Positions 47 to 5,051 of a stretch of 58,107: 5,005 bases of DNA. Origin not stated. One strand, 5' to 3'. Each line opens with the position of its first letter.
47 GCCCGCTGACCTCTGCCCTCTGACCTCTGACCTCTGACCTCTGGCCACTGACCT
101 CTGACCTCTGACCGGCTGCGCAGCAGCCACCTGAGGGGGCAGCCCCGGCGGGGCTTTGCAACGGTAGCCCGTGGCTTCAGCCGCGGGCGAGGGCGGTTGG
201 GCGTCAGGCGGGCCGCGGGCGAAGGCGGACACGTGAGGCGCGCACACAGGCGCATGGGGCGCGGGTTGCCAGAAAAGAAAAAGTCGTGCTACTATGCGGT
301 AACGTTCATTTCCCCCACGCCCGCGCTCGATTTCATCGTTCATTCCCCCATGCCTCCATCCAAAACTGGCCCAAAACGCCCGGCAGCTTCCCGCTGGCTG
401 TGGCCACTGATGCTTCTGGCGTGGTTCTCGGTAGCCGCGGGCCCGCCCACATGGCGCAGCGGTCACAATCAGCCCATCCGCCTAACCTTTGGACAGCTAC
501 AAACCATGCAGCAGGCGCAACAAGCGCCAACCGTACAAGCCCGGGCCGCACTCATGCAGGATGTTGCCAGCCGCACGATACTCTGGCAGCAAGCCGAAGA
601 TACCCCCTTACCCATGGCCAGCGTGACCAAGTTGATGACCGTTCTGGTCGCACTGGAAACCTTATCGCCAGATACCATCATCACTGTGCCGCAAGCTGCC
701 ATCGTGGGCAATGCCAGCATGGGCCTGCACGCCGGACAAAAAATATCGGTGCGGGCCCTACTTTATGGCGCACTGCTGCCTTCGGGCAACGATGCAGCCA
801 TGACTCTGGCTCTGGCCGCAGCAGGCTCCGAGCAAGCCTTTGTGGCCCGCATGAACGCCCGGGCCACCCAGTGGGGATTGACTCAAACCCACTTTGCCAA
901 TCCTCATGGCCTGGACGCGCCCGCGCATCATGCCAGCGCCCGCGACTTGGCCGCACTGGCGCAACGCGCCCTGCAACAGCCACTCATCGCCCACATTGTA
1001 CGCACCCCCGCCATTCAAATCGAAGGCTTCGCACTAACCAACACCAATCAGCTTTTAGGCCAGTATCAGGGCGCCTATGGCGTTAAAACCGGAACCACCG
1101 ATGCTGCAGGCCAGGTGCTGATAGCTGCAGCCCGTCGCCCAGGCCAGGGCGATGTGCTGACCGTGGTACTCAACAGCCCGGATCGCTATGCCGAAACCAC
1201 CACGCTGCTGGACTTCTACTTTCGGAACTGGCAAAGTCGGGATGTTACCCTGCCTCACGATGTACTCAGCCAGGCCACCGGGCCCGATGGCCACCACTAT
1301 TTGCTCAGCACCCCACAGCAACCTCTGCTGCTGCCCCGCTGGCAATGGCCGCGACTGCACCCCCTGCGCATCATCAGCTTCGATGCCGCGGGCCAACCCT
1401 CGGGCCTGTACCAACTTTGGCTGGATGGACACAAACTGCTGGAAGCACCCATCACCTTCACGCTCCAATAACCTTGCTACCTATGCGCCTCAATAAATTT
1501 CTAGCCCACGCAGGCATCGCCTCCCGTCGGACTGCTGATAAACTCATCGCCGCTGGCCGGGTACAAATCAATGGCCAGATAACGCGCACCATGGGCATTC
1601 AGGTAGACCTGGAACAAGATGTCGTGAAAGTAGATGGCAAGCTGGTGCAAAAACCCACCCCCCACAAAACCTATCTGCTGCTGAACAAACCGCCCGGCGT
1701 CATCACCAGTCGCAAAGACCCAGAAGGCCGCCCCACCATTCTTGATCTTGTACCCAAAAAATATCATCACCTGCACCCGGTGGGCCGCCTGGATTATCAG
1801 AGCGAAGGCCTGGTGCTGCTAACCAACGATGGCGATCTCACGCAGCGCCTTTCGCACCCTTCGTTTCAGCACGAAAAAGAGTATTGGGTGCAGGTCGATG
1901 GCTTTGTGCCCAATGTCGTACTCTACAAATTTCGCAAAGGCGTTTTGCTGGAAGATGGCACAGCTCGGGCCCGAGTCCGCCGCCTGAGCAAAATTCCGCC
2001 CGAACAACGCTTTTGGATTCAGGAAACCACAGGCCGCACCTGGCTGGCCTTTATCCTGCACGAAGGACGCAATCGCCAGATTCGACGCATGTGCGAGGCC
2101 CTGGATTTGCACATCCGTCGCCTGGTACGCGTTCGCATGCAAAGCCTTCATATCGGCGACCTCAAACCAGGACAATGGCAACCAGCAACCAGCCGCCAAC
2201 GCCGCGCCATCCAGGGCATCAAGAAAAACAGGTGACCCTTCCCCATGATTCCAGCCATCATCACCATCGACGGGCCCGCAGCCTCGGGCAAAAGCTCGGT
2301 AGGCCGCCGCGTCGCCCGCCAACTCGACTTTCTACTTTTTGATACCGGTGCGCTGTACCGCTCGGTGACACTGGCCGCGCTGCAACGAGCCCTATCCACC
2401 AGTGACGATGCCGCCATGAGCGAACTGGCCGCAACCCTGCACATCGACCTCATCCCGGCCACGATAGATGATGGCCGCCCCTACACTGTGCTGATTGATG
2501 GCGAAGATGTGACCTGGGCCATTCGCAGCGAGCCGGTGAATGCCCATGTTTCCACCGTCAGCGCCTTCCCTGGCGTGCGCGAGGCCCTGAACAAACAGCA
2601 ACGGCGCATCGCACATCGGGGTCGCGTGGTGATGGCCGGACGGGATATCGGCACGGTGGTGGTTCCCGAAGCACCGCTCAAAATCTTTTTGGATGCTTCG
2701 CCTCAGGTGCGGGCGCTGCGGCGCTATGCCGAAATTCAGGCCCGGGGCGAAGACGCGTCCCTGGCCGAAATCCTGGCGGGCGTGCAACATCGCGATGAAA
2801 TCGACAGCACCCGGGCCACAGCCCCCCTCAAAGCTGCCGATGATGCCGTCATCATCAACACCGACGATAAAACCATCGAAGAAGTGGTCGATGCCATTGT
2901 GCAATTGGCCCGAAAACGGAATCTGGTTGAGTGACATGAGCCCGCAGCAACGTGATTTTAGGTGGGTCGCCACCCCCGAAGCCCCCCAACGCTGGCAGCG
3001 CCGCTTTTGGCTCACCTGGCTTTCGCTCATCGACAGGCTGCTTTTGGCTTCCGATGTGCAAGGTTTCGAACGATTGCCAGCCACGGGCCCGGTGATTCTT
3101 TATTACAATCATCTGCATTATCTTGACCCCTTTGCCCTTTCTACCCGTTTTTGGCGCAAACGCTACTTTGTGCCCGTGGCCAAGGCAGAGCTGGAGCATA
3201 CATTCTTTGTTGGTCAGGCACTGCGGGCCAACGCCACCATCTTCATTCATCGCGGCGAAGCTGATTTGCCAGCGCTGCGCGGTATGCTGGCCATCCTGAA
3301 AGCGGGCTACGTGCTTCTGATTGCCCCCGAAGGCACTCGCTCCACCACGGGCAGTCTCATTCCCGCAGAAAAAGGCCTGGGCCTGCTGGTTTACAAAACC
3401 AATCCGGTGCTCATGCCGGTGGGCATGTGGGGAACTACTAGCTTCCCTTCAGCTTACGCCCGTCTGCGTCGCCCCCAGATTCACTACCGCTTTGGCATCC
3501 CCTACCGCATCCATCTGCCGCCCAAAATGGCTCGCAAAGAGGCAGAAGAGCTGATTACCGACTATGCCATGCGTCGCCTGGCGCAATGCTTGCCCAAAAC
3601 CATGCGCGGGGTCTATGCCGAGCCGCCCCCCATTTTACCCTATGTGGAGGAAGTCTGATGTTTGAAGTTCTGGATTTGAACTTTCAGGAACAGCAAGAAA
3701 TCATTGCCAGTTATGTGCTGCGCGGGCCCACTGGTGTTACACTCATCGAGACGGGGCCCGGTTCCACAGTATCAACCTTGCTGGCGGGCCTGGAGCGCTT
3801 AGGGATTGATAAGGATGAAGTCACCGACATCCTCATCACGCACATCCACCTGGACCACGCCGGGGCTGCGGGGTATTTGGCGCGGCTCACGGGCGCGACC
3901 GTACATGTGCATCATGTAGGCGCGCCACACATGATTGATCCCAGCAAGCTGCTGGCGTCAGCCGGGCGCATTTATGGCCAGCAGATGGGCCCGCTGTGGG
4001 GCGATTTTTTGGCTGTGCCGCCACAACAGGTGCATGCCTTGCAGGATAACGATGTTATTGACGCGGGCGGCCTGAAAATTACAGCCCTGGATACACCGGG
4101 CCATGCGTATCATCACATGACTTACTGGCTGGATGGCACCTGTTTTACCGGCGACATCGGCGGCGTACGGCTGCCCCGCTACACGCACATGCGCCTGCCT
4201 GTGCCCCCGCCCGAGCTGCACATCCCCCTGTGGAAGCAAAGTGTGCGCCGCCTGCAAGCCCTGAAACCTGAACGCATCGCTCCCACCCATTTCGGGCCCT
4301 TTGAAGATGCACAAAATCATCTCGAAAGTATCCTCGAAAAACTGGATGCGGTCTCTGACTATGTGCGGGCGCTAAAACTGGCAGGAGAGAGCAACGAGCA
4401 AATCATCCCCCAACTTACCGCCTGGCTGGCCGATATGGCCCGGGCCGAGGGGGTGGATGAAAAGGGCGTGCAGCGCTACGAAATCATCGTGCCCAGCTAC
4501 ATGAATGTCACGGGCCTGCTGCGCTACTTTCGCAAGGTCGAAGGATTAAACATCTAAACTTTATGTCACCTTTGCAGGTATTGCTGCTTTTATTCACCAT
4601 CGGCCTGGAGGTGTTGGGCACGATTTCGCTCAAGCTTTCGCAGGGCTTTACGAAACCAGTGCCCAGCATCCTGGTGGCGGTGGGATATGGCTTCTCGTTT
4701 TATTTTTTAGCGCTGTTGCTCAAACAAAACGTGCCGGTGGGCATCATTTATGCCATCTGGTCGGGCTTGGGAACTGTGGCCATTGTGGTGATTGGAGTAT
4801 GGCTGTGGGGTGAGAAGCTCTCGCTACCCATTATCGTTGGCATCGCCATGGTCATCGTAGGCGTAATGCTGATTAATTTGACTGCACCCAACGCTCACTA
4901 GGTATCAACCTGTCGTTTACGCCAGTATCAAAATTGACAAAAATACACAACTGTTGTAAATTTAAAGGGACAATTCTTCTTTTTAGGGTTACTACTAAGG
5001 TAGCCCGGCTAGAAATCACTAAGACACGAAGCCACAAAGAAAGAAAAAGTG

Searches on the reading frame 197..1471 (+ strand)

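Call 34: search_protein_families(library=pfam, proteins=[window:197-1471:+], max_evalue=0.001)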
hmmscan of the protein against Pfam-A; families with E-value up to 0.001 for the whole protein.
window:197-1471:+ (424 aa): 3 families
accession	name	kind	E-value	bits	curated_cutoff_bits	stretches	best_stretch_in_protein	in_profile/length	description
PF00768.25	Peptidase_S11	-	9.3e-54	182.8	27.6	1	105-327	2-237/239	D-alanyl-D-alanine carboxypeptidase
PF13354.11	Beta-lactamase2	-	5.2e-07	29.7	22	1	130-257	13-145/214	Beta-lactamase enzyme family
PF02113.21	Peptidase_S13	-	8.5e-06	25.2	22.8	1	106-163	8-66/444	D-Ala-D-Ala carboxypeptidase 3 (S13) family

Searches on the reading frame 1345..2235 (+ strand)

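Call 34: search_protein_families(library=pfam, proteins=[window:1345-2235:+], max_evalue=0.001)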
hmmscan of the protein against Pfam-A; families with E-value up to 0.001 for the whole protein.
window:1345-2235:+ (296 aa): 2 families
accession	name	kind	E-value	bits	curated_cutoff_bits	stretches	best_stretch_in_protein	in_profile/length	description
PF00849.27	PseudoU_synth_2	-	4.9e-25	89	26.8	1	110-252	2-152/152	RNA pseudouridylate synthase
PF01479.30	S4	-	2.8e-11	43.4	22.8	1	47-88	1-43/48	S4 domain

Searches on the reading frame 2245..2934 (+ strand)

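Call 34: search_protein_families(library=pfam, proteins=[window:2245-2934:+], max_evalue=0.001)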
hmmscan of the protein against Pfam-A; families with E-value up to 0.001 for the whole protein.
window:2245-2934:+ (229 aa): 2 families
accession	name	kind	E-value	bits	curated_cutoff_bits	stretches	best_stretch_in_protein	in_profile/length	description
PF02224.24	Cytidylate_kin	-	7.3e-74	248.5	26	1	6-223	1-210/211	Cytidylate kinase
PF13189.12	Cytidylate_kin2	-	1.3e-06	29.1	28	1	5-169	1-136/176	Cytidylate kinase-like family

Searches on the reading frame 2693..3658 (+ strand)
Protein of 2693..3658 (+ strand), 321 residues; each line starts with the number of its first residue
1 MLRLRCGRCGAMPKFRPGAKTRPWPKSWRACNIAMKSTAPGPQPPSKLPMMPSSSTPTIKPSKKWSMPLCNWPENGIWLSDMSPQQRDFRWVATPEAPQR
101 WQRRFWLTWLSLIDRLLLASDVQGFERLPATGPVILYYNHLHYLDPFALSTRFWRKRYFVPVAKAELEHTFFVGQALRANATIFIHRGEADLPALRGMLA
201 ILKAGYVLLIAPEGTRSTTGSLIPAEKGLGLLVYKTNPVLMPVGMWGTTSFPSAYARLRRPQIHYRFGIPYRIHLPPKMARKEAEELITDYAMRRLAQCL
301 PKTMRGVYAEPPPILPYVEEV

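Call 34: search_protein_families(library=pfam, proteins=[window:2693-3658:+], max_evalue=0.001)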
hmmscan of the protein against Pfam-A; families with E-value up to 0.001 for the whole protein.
window:2693-3658:+ (321 aa): 1 family
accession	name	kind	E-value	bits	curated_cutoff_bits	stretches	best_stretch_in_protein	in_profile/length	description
PF01553.26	Acyltransferase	-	2.1e-19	70.1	23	1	121-246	3-132/132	Acyltransferase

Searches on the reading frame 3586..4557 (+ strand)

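Call 34: search_protein_families(library=pfam, proteins=[window:3586-4557:+], max_evalue=0.001)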
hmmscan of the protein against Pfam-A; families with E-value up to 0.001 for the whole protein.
window:3586-4557:+ (323 aa): 1 family
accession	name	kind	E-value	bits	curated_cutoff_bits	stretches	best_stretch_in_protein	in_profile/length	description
PF00753.33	Lactamase_B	-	3.5e-24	86.3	22.7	1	40-235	6-196/196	Metallo-beta-lactamase superfamily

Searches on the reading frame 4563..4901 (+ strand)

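Call 34: search_protein_families(library=pfam, proteins=[window:4563-4901:+], max_evalue=0.001)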
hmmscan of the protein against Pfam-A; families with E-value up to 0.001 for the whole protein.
window:4563-4901:+ (112 aa): 2 families
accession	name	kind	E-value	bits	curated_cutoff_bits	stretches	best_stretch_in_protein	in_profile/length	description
PF00893.25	Multi_Drug_Res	-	1.7e-23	83.4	23.7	1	7-97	4-93/93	Small Multidrug Resistance protein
PF00892.27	EamA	-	0.00035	21.3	28.2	1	1-105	28-134/135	EamA-like transporter family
